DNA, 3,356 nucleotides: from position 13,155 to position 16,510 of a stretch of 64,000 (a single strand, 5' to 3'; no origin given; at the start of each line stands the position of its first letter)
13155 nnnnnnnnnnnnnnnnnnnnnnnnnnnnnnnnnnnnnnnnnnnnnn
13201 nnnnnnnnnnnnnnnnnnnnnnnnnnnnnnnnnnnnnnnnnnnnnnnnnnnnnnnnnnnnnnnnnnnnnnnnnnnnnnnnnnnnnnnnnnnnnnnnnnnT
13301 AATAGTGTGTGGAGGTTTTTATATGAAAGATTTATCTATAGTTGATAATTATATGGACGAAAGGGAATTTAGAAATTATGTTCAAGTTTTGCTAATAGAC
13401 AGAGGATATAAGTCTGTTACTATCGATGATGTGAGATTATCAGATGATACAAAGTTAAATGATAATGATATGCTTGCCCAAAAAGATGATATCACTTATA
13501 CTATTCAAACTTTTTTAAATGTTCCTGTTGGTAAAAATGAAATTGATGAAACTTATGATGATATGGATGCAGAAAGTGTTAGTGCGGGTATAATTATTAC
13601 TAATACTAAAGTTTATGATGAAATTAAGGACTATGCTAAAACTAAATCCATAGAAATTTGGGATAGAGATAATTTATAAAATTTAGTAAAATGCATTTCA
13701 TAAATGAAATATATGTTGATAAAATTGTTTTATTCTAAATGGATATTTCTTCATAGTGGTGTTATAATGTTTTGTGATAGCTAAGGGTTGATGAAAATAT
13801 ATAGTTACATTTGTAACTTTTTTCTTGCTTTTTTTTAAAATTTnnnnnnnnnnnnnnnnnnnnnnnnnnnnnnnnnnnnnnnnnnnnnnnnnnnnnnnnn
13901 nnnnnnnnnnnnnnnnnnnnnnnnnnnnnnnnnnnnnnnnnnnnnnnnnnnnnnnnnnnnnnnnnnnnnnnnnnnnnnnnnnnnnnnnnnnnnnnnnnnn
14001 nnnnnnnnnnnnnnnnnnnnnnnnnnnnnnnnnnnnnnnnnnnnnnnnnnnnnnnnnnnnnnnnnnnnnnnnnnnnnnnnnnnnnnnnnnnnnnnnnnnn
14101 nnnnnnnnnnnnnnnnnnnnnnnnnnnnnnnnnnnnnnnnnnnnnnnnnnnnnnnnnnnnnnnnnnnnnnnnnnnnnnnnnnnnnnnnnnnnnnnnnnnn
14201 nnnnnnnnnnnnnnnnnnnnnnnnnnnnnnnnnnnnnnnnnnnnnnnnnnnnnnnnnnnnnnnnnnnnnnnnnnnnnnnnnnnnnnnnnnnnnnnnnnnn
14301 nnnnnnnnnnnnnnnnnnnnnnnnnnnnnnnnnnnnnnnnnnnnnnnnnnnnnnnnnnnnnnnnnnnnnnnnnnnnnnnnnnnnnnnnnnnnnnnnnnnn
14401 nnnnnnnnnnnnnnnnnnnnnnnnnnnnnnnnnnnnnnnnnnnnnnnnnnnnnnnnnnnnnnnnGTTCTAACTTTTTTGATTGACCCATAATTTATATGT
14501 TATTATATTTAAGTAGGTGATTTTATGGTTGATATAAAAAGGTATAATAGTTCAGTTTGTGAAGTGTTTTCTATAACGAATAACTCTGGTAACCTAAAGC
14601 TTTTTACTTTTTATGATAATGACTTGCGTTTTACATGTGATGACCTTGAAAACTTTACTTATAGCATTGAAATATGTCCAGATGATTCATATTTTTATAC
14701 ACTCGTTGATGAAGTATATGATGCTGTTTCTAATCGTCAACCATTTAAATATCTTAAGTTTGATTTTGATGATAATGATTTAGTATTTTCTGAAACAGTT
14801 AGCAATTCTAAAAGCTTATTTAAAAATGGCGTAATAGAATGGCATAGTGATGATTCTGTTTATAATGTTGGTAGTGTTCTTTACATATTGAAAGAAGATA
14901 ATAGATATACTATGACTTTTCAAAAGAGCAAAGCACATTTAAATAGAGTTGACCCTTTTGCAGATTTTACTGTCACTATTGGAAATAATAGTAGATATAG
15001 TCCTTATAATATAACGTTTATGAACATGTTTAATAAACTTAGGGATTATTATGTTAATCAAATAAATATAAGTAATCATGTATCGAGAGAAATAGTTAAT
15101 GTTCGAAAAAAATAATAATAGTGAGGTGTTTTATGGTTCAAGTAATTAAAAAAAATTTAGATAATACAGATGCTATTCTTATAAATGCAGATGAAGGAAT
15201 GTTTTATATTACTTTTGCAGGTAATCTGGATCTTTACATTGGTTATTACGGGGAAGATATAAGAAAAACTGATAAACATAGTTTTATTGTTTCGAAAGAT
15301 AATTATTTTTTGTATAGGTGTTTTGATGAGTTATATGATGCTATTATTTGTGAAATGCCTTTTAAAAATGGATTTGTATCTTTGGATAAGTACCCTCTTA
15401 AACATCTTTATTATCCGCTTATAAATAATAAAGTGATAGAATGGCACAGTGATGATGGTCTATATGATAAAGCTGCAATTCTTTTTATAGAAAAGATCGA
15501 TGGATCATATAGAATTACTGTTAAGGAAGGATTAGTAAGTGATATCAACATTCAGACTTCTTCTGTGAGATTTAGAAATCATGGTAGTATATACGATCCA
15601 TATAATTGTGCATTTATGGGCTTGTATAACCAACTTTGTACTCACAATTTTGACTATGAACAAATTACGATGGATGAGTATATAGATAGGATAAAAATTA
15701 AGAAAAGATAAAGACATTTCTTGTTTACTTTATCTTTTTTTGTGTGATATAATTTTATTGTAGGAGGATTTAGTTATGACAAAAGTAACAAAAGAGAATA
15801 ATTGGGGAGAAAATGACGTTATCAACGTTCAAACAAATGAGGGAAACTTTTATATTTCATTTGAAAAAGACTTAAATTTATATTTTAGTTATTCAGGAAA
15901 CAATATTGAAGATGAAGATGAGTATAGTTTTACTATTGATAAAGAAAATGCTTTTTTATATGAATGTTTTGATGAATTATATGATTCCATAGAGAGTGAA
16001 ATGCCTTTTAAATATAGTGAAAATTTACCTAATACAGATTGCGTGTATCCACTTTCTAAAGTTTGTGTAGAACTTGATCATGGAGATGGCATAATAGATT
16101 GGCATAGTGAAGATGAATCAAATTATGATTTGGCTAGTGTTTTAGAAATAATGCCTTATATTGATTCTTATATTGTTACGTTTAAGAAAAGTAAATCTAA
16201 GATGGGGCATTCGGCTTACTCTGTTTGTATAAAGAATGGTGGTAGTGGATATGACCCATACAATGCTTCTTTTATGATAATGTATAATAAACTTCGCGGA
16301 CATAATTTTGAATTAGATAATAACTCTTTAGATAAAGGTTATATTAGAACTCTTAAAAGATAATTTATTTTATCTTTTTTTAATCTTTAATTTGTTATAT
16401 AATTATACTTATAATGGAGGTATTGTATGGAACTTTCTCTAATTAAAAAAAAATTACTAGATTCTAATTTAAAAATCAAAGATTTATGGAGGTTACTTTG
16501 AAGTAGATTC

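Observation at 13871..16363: Tandem array of four diverged paralogs of an unrecognised ~195-aa protein family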

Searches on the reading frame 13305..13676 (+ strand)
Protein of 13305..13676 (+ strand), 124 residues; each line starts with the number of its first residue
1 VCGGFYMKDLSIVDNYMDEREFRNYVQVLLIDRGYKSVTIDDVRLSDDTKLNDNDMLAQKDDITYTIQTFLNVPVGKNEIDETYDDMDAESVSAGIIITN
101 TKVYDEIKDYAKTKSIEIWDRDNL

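Call 4: search_protein_families(library=pfam, proteins=[window:13305-13676:+], max_evalue=1)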
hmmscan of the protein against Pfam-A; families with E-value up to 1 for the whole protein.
window:13305-13676:+ (124 aa): 2 families
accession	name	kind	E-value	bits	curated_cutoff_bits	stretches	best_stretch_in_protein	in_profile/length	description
PF04471.18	Mrr_cat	-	1.3e-10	41.8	21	1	17-124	4-111/115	Restriction endonuclease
PF02399.21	Herpes_ori_bp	-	0.0064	15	20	1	15-97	474-557/820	Origin of replication binding protein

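Call 5: search_protein_families(library=ncbifam, proteins=[window:13305-13676:+], max_evalue=1)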
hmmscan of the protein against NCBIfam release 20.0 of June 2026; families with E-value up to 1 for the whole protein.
window:13305-13676:+ (124 aa): 0 families

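Call 6: search_protein_families(library=padloc, proteins=[window:13305-13676:+], max_evalue=1)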
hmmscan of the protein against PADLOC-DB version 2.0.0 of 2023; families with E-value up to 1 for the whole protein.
window:13305-13676:+ (124 aa): 2 families
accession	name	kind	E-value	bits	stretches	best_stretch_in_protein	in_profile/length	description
PDLC00631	ZorD1|ZorD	-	0.0009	15.1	1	13-124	945-1056/1071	"SWI2/SNF2 helicase, Mrr-like nuclease"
PDLC03846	BilC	-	0.016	12.7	1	83-117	58-92/168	-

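Call 7: search_protein_families(library=phrogs, proteins=[window:13305-13676:+], max_evalue=1)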
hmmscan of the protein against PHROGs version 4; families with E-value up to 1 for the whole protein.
window:13305-13676:+ (124 aa): 1 family
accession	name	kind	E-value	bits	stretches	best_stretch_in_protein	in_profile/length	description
phrog_4748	-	unknown function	0.087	14.1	1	49-98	53-102/141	-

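Call 105: search_protein_families(library=pfam, proteins=[window:13305-13676:+], max_evalue=0.01)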
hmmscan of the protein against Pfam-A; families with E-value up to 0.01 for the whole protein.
window:13305-13676:+ (124 aa): 2 families
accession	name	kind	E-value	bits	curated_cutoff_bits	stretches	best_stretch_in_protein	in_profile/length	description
PF04471.18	Mrr_cat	-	1.3e-10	41.8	21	1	17-124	4-111/115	Restriction endonuclease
PF02399.21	Herpes_ori_bp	-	0.0064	15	20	1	15-97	474-557/820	Origin of replication binding protein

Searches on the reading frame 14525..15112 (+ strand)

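Call 4: search_protein_families(library=pfam, proteins=[window:14525-15112:+], max_evalue=1)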
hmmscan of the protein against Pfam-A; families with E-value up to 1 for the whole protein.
window:14525-15112:+ (196 aa): 0 families

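Call 5: search_protein_families(library=ncbifam, proteins=[window:14525-15112:+], max_evalue=1)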
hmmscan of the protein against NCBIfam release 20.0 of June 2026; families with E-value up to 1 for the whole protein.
window:14525-15112:+ (196 aa): 1 family
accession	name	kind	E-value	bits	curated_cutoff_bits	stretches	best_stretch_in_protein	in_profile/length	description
NF003756.0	PRK05349.1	equivalog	0.19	10.6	414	1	163-189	378-404/406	NADH:ubiquinone reductase (Na(+)-transporting) subunit B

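Call 6: search_protein_families(library=padloc, proteins=[window:14525-15112:+], max_evalue=1)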
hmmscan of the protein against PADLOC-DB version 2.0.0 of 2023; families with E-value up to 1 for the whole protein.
window:14525-15112:+ (196 aa): 0 families

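Call 7: search_protein_families(library=phrogs, proteins=[window:14525-15112:+], max_evalue=1)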
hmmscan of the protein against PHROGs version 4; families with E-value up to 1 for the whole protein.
window:14525-15112:+ (196 aa): 1 family
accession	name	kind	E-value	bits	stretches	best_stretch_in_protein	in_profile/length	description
phrog_120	-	tail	0.09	13.5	1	51-89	34-71/303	baseplate wedge subunit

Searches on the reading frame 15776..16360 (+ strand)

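Call 4: search_protein_families(library=pfam, proteins=[window:15776-16360:+], max_evalue=1)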
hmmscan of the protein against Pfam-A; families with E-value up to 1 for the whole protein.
window:15776-16360:+ (195 aa): 1 family
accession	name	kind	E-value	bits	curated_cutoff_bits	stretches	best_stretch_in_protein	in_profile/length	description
PF24449.1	T4_y05I_N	-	0.24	12.5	24.9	1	26-70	54-96/99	y05I-like putative transcription factor N-terminal domain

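Call 5: search_protein_families(library=ncbifam, proteins=[window:15776-16360:+], max_evalue=1)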
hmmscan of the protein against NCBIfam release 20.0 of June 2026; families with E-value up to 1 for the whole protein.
window:15776-16360:+ (195 aa): 0 families

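Call 6: search_protein_families(library=padloc, proteins=[window:15776-16360:+], max_evalue=1)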
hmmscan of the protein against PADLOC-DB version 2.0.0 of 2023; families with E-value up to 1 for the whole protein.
window:15776-16360:+ (195 aa): 0 families

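Call 7: search_protein_families(library=phrogs, proteins=[window:15776-16360:+], max_evalue=1)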
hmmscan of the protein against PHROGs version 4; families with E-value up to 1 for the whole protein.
window:15776-16360:+ (195 aa): 1 family
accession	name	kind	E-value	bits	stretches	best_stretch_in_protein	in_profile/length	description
phrog_1502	-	unknown function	0.18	12.8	1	22-85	51-112/178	-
